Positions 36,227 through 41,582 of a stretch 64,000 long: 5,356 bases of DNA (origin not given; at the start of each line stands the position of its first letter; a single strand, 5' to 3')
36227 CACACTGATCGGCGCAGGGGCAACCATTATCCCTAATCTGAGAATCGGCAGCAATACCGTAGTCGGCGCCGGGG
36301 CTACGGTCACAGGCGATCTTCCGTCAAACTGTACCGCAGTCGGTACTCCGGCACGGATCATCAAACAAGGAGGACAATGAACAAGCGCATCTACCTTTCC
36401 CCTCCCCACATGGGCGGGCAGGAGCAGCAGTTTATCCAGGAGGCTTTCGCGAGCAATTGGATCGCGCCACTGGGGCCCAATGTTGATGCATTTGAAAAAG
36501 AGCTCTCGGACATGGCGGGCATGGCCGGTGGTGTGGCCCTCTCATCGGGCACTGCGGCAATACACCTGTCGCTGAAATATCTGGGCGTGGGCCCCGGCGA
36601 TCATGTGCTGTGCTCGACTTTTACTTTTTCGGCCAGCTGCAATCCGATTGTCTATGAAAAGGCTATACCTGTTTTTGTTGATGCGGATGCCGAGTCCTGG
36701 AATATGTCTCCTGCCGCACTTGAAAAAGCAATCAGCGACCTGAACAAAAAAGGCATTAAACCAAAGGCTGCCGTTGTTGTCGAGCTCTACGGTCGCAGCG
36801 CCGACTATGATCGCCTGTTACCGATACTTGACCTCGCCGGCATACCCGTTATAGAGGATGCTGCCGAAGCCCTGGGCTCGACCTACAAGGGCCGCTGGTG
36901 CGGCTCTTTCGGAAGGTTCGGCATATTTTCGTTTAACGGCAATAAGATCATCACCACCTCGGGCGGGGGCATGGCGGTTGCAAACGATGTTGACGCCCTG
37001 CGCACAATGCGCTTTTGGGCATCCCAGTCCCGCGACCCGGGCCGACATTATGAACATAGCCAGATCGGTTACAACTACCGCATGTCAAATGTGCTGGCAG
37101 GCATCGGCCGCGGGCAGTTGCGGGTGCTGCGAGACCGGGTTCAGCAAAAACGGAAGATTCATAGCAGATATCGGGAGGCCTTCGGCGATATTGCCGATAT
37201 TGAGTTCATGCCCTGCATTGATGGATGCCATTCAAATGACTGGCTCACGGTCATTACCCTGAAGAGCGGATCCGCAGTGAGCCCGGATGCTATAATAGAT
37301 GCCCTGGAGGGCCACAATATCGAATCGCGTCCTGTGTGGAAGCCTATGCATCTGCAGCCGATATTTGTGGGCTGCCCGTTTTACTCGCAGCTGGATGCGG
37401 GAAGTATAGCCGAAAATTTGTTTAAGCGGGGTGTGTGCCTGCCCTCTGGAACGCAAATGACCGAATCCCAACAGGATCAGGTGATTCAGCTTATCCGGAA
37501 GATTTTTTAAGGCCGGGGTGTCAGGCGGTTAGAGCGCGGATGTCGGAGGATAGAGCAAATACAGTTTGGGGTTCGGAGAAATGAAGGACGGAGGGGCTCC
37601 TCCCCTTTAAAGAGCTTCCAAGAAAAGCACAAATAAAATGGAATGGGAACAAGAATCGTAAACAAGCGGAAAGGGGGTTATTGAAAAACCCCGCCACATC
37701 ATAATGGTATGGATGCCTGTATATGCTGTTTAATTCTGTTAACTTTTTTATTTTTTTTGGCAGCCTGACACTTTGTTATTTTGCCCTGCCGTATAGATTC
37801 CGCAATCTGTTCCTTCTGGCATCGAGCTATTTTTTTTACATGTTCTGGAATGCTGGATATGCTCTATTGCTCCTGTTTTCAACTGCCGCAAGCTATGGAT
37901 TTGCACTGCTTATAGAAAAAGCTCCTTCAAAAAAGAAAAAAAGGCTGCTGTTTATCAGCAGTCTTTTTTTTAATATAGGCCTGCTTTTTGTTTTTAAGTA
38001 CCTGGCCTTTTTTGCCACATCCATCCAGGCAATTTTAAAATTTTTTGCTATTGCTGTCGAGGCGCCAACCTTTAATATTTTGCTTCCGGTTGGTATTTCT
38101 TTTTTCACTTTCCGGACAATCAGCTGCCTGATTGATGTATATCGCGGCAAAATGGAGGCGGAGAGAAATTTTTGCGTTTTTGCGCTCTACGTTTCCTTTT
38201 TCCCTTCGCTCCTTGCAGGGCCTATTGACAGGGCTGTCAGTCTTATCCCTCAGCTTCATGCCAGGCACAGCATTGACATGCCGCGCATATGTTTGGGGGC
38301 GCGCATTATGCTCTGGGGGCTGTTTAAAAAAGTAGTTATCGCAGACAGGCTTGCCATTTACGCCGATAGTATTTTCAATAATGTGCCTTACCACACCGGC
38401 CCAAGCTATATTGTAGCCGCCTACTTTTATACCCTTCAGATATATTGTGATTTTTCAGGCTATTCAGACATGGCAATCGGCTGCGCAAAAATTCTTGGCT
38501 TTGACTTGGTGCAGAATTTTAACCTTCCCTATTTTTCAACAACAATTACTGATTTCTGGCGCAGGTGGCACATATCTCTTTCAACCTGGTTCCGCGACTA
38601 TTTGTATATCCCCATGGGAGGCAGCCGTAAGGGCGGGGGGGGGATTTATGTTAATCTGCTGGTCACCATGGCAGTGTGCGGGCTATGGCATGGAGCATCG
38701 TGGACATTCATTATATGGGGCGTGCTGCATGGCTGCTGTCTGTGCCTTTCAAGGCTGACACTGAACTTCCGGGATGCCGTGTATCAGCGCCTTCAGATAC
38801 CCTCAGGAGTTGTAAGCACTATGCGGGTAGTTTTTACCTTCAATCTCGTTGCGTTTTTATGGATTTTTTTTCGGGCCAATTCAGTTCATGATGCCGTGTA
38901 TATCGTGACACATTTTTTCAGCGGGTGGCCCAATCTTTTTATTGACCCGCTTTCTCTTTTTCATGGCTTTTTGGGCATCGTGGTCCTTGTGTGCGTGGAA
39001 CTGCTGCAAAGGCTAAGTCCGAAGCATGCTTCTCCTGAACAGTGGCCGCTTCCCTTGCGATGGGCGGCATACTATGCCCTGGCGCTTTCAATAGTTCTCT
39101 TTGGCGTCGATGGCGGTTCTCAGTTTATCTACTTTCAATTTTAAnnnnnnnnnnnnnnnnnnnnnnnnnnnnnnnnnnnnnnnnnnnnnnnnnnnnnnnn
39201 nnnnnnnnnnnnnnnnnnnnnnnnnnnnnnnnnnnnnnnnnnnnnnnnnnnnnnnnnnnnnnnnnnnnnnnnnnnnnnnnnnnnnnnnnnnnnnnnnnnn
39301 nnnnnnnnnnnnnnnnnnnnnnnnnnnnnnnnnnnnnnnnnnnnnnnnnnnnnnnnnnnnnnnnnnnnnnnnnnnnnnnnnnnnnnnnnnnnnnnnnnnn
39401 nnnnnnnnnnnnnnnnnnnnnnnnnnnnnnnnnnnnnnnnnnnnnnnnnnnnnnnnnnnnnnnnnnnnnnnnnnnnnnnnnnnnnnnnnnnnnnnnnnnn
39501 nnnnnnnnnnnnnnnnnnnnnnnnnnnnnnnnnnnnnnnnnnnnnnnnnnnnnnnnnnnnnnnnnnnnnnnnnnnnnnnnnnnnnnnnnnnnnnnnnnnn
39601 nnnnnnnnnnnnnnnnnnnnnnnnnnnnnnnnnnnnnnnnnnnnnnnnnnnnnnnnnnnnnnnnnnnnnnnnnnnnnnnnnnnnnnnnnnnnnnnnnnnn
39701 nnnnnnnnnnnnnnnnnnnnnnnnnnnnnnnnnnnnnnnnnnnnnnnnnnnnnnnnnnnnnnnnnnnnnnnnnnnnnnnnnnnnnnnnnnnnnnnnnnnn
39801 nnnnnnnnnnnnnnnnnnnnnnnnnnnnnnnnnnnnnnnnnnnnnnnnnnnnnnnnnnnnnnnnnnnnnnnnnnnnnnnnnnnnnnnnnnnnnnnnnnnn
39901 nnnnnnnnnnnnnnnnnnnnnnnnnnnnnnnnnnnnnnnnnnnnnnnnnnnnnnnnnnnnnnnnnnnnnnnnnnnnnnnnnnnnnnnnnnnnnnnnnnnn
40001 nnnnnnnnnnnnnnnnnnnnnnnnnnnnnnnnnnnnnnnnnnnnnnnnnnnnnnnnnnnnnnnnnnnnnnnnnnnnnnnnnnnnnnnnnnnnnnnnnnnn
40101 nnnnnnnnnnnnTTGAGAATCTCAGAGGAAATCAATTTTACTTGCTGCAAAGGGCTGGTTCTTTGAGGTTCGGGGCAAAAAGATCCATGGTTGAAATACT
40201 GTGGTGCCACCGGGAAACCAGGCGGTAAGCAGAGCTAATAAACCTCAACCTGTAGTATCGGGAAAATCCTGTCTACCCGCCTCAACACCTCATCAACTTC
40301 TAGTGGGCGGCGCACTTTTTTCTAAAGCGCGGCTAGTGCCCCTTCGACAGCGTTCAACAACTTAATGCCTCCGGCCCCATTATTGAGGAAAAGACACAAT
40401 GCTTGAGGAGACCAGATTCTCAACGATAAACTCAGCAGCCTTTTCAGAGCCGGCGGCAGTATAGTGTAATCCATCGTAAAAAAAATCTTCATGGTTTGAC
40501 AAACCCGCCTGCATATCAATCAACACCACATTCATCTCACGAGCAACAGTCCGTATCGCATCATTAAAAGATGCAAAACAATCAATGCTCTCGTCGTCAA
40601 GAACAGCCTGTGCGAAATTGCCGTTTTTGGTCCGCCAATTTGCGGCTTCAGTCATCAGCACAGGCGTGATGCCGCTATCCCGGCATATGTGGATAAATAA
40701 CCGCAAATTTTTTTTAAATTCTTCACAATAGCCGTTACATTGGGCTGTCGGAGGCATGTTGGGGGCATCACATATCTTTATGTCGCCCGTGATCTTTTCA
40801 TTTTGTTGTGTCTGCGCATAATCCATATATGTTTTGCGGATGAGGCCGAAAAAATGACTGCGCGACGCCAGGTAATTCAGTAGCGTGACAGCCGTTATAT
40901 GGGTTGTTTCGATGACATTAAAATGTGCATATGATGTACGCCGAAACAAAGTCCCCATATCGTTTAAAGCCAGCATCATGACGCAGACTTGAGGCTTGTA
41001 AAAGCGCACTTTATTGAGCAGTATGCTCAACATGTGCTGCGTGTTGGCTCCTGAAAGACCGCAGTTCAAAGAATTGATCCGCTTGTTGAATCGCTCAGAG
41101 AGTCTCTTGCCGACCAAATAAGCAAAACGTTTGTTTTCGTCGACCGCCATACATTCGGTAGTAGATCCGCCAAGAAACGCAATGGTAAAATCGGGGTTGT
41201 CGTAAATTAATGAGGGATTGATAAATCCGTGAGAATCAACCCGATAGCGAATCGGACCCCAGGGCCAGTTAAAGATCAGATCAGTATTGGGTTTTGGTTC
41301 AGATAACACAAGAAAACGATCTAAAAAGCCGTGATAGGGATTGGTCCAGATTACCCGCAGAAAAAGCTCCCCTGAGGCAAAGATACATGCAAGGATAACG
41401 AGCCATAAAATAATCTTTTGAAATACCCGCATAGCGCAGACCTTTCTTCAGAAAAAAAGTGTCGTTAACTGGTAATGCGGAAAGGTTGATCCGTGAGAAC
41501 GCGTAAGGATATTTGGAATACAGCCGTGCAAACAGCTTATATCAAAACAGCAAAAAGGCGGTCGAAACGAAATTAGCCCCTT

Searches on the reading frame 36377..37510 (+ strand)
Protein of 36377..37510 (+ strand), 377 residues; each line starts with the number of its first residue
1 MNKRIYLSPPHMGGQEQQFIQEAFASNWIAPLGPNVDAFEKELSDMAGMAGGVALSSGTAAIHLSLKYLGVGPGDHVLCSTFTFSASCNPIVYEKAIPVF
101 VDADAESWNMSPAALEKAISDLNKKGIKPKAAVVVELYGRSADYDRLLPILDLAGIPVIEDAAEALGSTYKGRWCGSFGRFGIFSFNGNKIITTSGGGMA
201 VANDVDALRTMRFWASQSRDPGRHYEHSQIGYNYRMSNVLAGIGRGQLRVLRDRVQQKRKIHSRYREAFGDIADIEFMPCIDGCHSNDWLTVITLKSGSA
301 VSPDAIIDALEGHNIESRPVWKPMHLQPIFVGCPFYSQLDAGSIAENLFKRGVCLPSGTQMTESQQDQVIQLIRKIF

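Call 39: search_protein_families(library=pfam, proteins=[window:36377-37510:+], max_evalue=0.00001)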
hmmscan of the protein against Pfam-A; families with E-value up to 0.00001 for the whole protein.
window:36377-37510:+ (377 aa): 1 family
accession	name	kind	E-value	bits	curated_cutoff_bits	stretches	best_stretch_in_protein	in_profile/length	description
PF01041.23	DegT_DnrJ_EryC1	-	4.1e-88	296.5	19.8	1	13-373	4-359/360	DegT/DnrJ/EryC1/StrS aminotransferase family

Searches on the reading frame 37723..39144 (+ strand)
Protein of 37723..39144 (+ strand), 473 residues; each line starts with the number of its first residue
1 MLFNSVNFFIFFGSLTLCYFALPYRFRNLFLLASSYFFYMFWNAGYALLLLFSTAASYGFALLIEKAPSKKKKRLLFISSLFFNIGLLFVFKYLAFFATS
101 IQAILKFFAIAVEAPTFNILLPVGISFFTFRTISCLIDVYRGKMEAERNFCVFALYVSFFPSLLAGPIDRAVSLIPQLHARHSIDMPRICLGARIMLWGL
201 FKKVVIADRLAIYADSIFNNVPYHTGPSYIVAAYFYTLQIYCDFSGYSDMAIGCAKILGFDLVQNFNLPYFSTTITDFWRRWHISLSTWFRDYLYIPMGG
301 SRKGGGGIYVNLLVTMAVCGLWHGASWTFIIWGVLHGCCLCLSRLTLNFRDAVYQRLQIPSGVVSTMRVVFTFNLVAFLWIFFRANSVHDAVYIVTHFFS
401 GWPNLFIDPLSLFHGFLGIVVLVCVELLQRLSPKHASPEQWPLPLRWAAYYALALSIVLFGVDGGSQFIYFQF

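Call 39: search_protein_families(library=pfam, proteins=[window:37723-39144:+], max_evalue=0.00001)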
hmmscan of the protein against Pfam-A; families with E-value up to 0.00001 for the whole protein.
window:37723-39144:+ (473 aa): 1 family
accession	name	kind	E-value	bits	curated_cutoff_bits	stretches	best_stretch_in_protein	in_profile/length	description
PF03062.24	MBOAT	-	3.3e-28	99.4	27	1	150-351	81-302/337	MBOAT, membrane-bound O-acyltransferase family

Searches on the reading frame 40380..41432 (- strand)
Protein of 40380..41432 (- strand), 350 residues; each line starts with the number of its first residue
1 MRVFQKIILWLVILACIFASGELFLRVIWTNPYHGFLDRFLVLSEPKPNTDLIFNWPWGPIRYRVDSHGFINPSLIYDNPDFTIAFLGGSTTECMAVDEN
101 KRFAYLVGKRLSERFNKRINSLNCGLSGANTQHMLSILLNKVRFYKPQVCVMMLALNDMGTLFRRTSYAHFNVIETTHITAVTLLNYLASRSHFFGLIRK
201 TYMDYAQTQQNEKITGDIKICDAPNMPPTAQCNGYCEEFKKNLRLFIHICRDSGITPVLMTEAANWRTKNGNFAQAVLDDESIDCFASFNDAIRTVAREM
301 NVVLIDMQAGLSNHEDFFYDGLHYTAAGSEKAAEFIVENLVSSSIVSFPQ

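Call 39: search_protein_families(library=pfam, proteins=[window:40380-41432:-], max_evalue=0.00001)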
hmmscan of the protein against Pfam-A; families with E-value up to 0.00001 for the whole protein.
window:40380-41432:- (350 aa): 1 family
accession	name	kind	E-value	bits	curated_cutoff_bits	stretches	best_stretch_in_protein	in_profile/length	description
PF13472.12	Lipase_GDSL_2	-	1e-13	52.6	32.9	1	86-330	1-177/178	GDSL-like Lipase/Acylhydrolase family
